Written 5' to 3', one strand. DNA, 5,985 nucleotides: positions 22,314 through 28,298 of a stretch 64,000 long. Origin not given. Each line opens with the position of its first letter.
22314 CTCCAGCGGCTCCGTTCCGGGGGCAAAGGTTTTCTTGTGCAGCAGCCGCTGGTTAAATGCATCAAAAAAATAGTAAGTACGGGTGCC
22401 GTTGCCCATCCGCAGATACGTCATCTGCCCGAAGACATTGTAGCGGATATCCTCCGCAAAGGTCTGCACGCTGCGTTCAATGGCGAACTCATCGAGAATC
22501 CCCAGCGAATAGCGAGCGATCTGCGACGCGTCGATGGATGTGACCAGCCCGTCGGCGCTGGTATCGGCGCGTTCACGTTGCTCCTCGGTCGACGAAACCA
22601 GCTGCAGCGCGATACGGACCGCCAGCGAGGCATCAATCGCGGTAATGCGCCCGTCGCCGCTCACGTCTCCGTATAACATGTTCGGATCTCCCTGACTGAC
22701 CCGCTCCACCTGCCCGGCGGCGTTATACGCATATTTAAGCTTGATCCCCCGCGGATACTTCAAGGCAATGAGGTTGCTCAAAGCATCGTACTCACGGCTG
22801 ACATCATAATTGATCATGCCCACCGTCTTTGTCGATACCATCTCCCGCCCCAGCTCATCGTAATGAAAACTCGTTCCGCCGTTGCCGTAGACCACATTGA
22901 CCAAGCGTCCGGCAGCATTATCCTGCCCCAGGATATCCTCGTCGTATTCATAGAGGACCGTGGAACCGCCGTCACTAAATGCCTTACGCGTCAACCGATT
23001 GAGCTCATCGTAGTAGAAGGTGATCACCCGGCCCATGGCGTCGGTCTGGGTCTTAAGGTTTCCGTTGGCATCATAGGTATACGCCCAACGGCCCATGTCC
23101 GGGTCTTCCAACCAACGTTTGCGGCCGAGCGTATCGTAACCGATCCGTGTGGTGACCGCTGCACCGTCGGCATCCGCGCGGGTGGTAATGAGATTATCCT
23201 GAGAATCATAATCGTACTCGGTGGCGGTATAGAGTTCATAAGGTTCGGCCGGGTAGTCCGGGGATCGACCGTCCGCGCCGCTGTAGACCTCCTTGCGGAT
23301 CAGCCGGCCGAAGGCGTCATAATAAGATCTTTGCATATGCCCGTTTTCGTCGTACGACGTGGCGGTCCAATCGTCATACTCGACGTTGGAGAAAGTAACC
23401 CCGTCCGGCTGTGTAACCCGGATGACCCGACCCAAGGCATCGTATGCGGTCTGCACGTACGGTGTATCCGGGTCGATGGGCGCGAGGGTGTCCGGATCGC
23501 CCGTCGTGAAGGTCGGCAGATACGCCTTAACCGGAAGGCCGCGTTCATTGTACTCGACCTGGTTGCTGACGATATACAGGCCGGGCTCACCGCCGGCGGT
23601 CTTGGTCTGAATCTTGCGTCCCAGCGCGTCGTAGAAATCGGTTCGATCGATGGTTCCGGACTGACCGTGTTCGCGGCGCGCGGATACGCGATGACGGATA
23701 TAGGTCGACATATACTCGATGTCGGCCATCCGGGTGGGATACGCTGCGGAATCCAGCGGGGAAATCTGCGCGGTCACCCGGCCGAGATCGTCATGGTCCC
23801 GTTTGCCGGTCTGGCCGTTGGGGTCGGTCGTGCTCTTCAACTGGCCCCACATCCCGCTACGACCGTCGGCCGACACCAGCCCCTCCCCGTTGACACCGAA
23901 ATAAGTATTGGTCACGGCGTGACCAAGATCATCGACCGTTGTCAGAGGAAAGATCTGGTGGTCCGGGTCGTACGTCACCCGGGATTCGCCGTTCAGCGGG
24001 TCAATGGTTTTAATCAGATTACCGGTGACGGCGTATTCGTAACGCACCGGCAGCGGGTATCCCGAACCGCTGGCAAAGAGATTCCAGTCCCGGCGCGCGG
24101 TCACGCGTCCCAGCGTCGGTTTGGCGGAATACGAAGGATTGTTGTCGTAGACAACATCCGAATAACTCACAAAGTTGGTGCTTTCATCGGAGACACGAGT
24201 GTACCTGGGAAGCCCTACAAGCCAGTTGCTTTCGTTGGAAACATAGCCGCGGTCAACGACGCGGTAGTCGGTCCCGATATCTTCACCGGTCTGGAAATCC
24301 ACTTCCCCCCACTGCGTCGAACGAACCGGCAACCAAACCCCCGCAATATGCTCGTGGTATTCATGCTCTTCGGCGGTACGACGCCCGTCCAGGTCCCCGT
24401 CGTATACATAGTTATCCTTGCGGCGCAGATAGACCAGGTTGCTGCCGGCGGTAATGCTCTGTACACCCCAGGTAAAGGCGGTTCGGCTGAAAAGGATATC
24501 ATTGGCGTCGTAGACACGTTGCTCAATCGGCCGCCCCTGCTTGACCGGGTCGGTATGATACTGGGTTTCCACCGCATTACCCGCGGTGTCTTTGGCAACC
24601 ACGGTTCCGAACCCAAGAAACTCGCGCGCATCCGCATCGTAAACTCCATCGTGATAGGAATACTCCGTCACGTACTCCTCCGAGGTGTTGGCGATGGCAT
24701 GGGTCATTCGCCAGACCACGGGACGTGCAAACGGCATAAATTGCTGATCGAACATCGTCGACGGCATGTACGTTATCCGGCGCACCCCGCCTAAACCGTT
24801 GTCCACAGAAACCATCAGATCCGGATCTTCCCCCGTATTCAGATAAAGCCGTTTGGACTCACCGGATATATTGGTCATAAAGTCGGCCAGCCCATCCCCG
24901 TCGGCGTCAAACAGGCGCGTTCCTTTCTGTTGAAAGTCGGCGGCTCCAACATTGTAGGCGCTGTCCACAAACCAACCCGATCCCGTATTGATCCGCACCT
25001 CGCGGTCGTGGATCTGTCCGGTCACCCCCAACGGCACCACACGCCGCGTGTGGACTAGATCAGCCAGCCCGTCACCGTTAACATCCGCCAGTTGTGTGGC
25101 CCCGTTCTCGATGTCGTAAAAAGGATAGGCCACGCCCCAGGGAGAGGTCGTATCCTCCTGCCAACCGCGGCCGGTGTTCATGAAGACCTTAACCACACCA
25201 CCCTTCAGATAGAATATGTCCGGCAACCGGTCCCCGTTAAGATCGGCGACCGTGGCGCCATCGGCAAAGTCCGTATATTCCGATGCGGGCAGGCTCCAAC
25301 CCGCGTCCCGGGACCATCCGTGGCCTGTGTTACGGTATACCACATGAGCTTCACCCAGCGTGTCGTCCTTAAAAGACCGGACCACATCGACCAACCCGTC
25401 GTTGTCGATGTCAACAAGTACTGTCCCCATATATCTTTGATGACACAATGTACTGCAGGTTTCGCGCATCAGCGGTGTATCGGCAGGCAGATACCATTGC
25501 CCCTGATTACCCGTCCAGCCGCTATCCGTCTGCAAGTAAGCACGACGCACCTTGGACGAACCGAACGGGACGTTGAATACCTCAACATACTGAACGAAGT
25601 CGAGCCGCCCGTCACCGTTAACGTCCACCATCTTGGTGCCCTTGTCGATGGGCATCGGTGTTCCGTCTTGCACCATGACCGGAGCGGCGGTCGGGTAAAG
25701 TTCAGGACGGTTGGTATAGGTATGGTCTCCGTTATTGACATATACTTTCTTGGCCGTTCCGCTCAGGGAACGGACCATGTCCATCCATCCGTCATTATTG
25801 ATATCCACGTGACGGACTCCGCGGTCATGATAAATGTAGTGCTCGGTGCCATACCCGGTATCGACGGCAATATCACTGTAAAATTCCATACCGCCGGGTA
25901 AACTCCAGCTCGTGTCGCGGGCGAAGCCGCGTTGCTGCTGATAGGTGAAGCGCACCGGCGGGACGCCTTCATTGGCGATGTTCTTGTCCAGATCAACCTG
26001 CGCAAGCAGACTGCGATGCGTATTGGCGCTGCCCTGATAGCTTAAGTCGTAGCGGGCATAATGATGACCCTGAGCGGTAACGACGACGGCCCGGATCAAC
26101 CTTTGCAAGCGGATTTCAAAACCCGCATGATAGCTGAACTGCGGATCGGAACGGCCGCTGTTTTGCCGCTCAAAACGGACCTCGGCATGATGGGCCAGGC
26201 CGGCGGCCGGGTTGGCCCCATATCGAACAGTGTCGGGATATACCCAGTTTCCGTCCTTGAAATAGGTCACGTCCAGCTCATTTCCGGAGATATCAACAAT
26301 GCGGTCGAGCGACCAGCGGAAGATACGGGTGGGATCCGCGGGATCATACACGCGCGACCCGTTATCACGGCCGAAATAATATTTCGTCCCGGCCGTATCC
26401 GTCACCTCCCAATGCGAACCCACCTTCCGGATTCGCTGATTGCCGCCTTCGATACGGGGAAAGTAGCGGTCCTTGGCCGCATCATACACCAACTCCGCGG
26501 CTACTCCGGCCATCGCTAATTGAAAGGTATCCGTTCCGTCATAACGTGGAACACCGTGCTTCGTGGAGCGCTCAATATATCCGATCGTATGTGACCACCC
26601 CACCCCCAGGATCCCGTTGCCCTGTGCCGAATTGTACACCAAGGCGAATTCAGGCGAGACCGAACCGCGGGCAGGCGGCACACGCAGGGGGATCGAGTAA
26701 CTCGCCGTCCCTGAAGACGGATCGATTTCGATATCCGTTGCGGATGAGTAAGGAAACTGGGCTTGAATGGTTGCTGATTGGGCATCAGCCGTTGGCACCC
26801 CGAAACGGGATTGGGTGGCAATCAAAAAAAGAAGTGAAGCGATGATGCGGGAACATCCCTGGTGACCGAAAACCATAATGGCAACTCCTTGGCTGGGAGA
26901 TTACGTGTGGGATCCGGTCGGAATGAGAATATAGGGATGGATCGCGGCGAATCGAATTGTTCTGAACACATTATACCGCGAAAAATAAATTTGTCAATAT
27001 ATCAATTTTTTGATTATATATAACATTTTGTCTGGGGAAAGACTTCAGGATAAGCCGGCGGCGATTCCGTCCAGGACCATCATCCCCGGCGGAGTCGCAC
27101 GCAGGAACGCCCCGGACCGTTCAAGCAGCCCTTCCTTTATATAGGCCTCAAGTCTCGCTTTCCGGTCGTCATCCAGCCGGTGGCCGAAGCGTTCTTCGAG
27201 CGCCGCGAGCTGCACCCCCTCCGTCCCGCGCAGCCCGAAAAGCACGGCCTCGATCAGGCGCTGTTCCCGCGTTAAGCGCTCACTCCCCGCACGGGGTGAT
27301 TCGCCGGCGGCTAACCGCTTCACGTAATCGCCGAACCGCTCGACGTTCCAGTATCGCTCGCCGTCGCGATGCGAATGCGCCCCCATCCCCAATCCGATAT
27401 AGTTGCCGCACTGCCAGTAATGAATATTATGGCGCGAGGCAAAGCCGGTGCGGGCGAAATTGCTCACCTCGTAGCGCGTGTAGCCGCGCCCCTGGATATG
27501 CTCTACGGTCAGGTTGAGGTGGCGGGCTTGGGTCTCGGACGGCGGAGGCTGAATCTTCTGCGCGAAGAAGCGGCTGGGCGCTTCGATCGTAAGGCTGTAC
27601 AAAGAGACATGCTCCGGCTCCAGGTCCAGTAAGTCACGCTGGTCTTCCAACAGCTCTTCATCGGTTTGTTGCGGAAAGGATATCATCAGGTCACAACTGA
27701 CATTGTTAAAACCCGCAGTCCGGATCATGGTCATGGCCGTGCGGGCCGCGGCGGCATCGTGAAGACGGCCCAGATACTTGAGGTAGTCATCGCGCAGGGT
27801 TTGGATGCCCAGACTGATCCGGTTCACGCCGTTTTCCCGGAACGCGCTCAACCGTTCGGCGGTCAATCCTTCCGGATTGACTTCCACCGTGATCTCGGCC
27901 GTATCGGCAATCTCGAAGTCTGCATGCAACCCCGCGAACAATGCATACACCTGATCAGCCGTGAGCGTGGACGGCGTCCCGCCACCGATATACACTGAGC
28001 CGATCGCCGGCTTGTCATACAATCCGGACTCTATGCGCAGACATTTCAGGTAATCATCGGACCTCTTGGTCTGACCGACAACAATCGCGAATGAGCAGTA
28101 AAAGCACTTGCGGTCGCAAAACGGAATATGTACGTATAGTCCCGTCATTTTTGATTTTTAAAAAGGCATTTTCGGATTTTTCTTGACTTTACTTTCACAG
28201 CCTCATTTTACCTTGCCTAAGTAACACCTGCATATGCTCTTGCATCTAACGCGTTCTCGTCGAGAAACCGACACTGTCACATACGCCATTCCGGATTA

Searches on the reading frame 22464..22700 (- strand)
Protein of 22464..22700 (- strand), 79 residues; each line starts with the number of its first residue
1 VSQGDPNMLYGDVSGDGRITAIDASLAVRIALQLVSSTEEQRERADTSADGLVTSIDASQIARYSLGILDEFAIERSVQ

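Call 63: search_solved_structures(query=window:22464-22700:-, max_evalue=1, show_alignments=2)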
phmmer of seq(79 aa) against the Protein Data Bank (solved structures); distinct sequences matched with E-value up to 1: 23.
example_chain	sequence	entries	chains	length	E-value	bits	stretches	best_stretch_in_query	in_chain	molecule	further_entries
2ccl_B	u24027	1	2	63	2.3e-07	34.2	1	8-68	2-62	ENDO-1,4-BETA-XYLANASE Y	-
8zvk_A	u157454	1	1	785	2.8e-07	34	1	5-72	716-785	AaBgIC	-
1ohz_B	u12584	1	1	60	4.3e-07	33.4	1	11-68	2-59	ENDO-1,4-BETA-XYLANASE Y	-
4cj0_A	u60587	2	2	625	1.2e-06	32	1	7-72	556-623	ENDOGLUCANASE D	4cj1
1clc_A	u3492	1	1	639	1.2e-06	32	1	7-72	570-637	ENDOGLUCANASE CELD; EC: 3.2.1.4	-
4fl4_A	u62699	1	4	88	3.5e-06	30.5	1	10-72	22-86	Glycoside hydrolase family 9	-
1daq_A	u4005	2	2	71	2.1e-05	28.1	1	8-71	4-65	ENDOGLUCANASE SS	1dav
2mte_A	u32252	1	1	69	2.2e-05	28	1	8-71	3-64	Cellulose 1,4-beta-cellobiosidase (reducing end) CelS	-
2yik_A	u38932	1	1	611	0.00014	25.4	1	5-67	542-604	ENDOGLUCANASE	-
5lxv_B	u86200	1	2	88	0.0004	24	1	8-73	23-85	Carbohydrate-binding protein WP_009985128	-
4uyq_B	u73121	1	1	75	0.0012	22.6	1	8-76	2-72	Cellulosomal scaffoldin adaptor protein B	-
8x39_A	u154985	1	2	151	0.0013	22.4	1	9-67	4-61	Serine protease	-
8x3a_A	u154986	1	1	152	0.0014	22.4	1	9-67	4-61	Serine protease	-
4dh2_B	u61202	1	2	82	0.0017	22.1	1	9-73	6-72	Dockerin type 1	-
4uyp_B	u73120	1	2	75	0.0031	21.2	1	8-76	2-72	Cellulosomal scaffoldin adaptor protein B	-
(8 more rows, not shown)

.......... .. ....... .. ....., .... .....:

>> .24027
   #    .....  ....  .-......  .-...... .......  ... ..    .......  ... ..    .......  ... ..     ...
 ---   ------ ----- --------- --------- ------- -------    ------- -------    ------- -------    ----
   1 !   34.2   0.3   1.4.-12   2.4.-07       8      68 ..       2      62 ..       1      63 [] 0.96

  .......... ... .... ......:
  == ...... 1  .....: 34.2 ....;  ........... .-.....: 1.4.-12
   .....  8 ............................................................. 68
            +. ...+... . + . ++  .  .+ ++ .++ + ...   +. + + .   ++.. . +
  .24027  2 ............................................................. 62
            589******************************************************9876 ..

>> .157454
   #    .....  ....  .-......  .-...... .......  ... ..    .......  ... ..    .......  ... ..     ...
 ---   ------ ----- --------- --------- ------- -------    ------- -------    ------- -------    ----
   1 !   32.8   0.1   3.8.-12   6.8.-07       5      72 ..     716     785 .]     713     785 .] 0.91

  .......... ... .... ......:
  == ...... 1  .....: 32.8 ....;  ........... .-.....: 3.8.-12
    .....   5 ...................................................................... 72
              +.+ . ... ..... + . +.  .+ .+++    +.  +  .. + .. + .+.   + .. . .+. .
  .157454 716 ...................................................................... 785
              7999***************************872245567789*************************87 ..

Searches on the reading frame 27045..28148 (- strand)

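Call 6: search_protein_families(library=pfam, proteins=[window:27045-28148:-], max_evalue=0.01)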
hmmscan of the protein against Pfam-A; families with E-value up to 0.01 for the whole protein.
window:27045-28148:- (367 aa): 2 families
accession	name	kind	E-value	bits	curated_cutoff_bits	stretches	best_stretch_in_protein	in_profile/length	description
PF04055.27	Radical_SAM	-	3.5e-23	83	29.5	1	5-171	1-164/166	Radical SAM superfamily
PF06969.22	HemN_C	-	1.7e-14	54.1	24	1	292-358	1-67/67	HemN C-terminal domain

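Call 7: search_protein_families(library=ncbifam, proteins=[window:27045-28148:-], max_evalue=0.01)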
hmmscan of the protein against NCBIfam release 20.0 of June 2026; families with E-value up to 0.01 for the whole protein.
window:27045-28148:- (367 aa): 26 families (the best 25 are shown)
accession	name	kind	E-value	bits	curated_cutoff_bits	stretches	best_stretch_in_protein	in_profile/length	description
TIGR00539.1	hemN_rel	equivalog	2.1e-89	300.2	205.4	1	4-349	3-352/361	radical SAM family heme chaperone HemW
NF005133.0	PRK06582.1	equivalog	3e-59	201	597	1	4-359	14-381/390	coproporphyrinogen III oxidase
NF006067.1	PRK08208.1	equivalog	2.1e-53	181.8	380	1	3-364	37-412/427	STM4012 family radical SAM protein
TIGR04107.1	rSAM_HutW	equivalog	1.3e-50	172.4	400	1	4-355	42-403/419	heme anaerobic degradation radical SAM methyltransferase ChuW/HutW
NF004567.0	PRK05904.1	equivalog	1.8e-50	172.1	355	1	4-315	9-311/353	coproporphyrinogen III oxidase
TIGR03994.1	rSAM_HemZ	equivalog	3.8e-45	154.7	321.4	1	3-226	86-318/401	coproporphyrinogen dehydrogenase HemZ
TIGR00538.1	hemN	equivalog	3e-43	148.3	324.95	1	4-364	52-436/454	oxygen-independent coproporphyrinogen III oxidase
NF006385.0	PRK08629.1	equivalog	4.6e-39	134.4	355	1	4-352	55-399/439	coproporphyrinogen III oxidase family protein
NF006064.0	PRK08207.2-2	equivalog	3.9e-32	111.8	504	1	3-228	146-380/465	coproporphyrinogen III oxidase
NF006060.0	PRK08207.1-3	equivalog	4.1e-32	111.6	653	1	3-200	151-358/477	coproporphyrinogen III oxidase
NF006061.0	PRK08207.1-4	equivalog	2.3e-29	102.5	702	1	4-198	176-380/501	coproporphyrinogen III oxidase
TIGR04419.1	no_iron_rSAM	equivalog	4.3e-26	92.3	300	1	37-322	30-318/378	HemN-related non-iron pseudo-SAM protein PsgB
NF006063.0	PRK08207.2-1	equivalog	2.6e-22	79.1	1074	1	3-192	194-392/518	coproporphyrinogen III oxidase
NF006062.0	PRK08207.1-5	equivalog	3.1e-22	79.1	1007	1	4-192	151-349/476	coproporphyrinogen III oxidase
NF006066.0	PRK08207.2-5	equivalog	9.1e-22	77.3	1117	1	4-198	193-396/518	coproporphyrinogen III oxidase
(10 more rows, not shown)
